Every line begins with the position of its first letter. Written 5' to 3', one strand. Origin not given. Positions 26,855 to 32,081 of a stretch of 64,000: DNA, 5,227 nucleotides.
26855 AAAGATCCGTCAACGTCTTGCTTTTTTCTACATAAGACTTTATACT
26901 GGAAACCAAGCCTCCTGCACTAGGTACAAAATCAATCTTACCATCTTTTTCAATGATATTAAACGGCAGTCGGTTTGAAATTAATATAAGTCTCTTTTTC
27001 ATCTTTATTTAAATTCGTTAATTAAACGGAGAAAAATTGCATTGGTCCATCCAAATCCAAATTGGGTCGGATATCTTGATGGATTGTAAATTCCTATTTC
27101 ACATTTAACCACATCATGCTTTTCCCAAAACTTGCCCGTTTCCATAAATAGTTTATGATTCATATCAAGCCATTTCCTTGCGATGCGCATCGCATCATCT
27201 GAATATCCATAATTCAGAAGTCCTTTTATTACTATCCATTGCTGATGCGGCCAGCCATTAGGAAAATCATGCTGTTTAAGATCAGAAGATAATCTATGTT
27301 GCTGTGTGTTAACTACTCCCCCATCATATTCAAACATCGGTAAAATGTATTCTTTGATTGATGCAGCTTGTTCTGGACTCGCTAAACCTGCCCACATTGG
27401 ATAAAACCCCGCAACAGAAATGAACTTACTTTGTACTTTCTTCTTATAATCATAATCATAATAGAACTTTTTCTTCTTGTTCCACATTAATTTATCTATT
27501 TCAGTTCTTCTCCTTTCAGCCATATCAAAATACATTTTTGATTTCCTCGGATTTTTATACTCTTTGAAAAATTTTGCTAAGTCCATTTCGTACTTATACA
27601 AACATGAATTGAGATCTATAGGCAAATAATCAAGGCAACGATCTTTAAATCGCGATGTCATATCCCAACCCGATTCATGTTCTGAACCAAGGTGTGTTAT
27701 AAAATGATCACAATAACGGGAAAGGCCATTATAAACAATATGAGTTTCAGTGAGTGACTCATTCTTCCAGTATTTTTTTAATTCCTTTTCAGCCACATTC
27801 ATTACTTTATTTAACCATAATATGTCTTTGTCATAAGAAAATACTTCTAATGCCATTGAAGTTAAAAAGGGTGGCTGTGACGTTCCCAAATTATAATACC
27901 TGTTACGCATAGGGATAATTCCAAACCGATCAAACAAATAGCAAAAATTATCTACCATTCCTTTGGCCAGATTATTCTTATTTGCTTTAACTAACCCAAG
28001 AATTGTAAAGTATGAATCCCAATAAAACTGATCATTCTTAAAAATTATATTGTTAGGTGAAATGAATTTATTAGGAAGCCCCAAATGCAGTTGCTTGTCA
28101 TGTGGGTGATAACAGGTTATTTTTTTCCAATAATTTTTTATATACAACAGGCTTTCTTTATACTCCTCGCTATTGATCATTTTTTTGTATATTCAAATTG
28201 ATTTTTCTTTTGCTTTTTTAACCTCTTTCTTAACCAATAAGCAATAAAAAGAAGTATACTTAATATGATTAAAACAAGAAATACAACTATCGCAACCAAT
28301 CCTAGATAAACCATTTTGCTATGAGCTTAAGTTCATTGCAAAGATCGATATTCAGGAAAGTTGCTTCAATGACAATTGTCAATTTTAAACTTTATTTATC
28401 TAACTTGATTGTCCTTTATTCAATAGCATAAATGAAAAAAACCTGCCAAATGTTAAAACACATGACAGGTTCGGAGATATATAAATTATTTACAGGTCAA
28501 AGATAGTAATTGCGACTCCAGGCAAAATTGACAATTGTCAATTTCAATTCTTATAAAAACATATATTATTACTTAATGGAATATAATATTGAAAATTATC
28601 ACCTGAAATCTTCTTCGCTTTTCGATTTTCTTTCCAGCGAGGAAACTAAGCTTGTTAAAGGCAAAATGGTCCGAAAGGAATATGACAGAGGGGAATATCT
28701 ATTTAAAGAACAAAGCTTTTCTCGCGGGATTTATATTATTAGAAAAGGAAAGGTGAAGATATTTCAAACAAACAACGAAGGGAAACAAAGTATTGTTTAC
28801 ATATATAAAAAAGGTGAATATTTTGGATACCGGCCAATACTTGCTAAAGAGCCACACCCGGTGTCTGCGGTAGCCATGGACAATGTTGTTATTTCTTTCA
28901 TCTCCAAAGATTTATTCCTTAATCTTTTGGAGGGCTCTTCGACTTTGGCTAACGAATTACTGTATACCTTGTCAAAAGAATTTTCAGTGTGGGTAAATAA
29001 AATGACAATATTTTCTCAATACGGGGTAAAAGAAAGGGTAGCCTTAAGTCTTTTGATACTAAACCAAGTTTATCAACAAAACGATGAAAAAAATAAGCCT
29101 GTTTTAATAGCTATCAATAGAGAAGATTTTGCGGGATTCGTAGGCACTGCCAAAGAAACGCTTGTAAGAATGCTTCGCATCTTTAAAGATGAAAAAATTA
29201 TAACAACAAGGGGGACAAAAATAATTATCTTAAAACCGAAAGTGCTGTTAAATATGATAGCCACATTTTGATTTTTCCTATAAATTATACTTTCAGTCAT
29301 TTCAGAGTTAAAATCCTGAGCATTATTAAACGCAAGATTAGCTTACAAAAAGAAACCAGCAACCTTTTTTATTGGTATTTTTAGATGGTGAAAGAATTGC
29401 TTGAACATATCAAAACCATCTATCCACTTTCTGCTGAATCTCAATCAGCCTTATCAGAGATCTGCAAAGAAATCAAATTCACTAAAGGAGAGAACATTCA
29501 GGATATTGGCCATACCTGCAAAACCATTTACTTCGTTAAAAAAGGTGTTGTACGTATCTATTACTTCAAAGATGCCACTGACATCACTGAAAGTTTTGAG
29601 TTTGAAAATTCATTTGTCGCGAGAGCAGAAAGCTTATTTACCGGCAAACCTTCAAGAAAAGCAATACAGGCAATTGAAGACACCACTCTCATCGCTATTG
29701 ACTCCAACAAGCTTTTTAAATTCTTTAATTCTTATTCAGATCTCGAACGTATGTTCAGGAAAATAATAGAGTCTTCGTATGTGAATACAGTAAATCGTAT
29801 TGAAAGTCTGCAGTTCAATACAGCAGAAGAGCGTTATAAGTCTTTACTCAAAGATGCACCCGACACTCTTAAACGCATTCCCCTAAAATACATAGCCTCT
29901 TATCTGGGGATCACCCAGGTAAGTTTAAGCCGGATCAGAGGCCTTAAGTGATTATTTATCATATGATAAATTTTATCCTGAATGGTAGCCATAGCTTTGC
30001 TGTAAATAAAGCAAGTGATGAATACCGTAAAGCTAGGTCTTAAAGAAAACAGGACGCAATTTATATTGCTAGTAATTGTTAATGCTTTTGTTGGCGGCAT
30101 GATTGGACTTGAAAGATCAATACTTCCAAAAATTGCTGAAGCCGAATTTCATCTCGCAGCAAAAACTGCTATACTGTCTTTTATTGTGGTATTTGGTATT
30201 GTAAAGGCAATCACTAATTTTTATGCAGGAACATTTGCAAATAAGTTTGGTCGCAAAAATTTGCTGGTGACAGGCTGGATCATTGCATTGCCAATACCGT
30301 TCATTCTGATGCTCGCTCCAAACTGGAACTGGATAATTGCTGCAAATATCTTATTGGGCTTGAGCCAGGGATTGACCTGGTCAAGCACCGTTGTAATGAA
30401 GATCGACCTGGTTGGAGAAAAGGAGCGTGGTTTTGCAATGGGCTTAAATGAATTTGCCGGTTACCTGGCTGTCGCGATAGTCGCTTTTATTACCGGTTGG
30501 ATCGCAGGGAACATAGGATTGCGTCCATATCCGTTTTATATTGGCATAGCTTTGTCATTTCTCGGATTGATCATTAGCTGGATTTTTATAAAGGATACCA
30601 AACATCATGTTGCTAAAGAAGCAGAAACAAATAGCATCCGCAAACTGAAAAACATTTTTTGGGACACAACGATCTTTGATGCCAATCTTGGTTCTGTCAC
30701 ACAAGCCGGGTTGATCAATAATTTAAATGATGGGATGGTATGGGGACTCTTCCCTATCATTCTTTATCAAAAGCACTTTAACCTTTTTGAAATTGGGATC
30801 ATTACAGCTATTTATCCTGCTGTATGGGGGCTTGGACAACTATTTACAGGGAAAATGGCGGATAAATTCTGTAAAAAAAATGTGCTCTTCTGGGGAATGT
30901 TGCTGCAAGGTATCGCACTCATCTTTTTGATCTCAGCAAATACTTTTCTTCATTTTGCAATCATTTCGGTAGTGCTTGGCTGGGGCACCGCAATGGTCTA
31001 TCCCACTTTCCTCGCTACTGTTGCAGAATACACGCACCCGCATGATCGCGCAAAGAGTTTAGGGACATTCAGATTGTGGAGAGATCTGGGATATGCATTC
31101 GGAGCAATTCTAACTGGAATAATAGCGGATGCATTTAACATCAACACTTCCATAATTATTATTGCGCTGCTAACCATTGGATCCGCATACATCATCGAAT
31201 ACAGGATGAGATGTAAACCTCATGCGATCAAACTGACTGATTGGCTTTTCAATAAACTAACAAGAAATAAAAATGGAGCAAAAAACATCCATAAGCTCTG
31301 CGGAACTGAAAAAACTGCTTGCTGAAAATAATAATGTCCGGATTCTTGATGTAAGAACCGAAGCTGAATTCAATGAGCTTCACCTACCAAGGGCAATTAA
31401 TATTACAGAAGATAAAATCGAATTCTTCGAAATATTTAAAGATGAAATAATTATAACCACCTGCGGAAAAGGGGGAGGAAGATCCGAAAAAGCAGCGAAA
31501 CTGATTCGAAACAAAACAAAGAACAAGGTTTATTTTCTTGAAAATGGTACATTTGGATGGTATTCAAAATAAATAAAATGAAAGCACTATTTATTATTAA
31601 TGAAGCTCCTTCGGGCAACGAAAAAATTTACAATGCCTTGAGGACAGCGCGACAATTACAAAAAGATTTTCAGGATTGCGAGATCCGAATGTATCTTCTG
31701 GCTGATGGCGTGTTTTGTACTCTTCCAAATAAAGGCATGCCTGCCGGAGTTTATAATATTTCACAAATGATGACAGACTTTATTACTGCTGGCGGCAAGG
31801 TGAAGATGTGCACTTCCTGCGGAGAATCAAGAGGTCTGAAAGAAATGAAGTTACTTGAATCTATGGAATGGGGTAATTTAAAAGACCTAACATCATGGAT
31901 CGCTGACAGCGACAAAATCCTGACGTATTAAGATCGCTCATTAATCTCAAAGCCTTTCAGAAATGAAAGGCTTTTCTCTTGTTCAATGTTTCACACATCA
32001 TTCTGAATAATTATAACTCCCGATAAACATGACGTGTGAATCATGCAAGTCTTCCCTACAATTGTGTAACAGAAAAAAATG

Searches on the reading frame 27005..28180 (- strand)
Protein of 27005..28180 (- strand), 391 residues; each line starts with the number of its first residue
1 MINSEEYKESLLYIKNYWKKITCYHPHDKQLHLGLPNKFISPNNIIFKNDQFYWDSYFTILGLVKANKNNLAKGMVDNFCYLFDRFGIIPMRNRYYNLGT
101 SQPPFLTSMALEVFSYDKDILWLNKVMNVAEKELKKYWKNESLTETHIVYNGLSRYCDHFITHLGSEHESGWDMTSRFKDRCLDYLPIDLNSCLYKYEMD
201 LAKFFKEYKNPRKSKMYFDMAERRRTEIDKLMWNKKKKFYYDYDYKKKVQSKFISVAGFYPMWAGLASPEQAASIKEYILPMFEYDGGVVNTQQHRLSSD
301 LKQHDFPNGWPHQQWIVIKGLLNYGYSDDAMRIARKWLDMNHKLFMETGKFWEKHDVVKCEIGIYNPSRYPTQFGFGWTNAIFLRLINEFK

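Call 64: search_protein_families(library=pfam, proteins=[window:27005-28180:-], max_evalue=0.00001)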
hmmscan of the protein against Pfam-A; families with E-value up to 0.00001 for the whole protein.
window:27005-28180:- (391 aa): 2 families
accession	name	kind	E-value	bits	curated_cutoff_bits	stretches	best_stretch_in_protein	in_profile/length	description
PF01204.24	Trehalase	-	7.4e-85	286.2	21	2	169-390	288-511/512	Trehalase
PF22422.2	MGH1-like_GH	-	2.7e-18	67.1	27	1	51-356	4-341/356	Mannosylglycerate hydrolase MGH1-like glycoside hydrolase domain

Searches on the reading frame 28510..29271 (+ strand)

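Call 64: search_protein_families(library=pfam, proteins=[window:28510-29271:+], max_evalue=0.00001)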
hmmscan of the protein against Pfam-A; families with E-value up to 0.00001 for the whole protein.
window:28510-29271:+ (253 aa): 2 families
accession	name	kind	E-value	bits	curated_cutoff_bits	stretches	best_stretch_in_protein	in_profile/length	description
PF00027.35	cNMP_binding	-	5.2e-22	78.1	27.5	1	56-141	2-87/89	Cyclic nucleotide-binding domain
PF13545.12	HTH_Crp_2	-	6.8e-12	45.6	27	1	175-247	1-68/70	Crp-like helix-turn-helix domain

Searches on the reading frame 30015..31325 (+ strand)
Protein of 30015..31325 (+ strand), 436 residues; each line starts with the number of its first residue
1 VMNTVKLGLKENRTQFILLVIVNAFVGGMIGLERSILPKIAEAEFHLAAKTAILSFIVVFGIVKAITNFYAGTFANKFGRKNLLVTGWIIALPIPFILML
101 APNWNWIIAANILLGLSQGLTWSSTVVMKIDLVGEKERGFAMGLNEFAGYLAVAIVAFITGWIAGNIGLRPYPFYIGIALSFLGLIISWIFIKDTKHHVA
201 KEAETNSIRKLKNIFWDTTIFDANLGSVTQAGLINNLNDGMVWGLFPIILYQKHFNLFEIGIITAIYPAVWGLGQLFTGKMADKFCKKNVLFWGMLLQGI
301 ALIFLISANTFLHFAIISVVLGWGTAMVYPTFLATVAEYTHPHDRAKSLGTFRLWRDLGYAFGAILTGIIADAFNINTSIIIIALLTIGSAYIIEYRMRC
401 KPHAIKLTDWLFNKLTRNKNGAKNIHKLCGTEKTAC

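Call 13: search_protein_families(library=pfam, proteins=[window:30015-31325:+], max_evalue=0.01)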
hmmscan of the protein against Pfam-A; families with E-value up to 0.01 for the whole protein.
window:30015-31325:+ (436 aa): 5 families
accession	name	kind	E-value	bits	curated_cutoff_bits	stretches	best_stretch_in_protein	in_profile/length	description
PF07690.21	MFS_1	-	7.6e-52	176.8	33.4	2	232-394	5-168/347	Major Facilitator Superfamily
PF00083.30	Sugar_tr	-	1.9e-14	53.8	22.3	3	259-375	47-166/452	Sugar (and other) transporter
PF12832.13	MFS_1_like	-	1.3e-13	51.2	25.2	2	248-395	24-172/373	MFS_1 like family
PF13347.12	MFS_2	-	3.2e-07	29.7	27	1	176-378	177-388/427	MFS/sugar transport protein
PF03209.21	PUCC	-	0.0014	18.2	21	0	312-389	89-166/401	PUCC protein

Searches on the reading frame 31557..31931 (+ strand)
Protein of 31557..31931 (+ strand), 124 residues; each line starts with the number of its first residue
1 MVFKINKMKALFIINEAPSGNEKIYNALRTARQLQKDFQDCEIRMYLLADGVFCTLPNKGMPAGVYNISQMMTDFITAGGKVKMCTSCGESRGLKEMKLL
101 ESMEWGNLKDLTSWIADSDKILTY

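Call 13: search_protein_families(library=pfam, proteins=[window:31557-31931:+], max_evalue=0.01)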
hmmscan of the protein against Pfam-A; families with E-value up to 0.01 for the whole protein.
window:31557-31931:+ (124 aa): 1 family
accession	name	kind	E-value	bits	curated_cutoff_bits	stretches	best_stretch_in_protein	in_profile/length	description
PF02635.20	DsrE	-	8.3e-17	61.9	22.7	1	8-123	1-115/116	DsrE/DsrF-like family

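Call 75: find_encoding_contigs(protein=window:31557-31931:+, flank=6000, max_places=6)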
Protein window:31557-31931:+ (124 aa): 2 contigs read that carry it; 2 places shown.
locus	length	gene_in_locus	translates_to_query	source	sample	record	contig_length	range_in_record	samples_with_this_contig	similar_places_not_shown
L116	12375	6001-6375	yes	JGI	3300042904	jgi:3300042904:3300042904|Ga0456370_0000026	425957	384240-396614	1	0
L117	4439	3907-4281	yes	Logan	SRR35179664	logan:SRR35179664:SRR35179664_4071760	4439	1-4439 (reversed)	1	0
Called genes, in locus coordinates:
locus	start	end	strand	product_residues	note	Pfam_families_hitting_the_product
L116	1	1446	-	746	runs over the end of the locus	PF00982:Glyco_transf_20, PF02358:Trehalose_PPase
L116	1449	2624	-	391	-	PF01204:Trehalase, PF22422:MGH1-like_GH, PF01204:Trehalase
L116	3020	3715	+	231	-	PF00027:cNMP_binding, PF13545:HTH_Crp_2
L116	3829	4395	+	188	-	PF00027:cNMP_binding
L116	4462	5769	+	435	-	PF13347:MFS_2 (faint), PF07690:MFS_1, PF00083:Sugar_tr (weak), PF07690:MFS_1, PF00083:Sugar_tr (weak), PF12832:MFS_1_like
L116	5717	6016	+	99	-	PF00581:Rhodanese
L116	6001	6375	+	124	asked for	PF02635:DsrE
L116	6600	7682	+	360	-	PF13205:Big_5, PF11999:Ice_binding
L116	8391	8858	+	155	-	PF00196:GerE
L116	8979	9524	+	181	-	PF13858:DUF4199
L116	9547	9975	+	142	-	-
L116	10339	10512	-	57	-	-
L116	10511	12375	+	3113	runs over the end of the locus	PF18911:PKD_4 (weak), PF19406:PKD_5, PF00801:PKD (weak), PF18911:PKD_4, PF18911:PKD_4, PF00801:PKD, PF18911:PKD_4, PF18911:PKD_4, +2 more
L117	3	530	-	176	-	?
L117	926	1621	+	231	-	PF00027:cNMP_binding, PF13545:HTH_Crp_2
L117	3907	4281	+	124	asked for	PF02635:DsrE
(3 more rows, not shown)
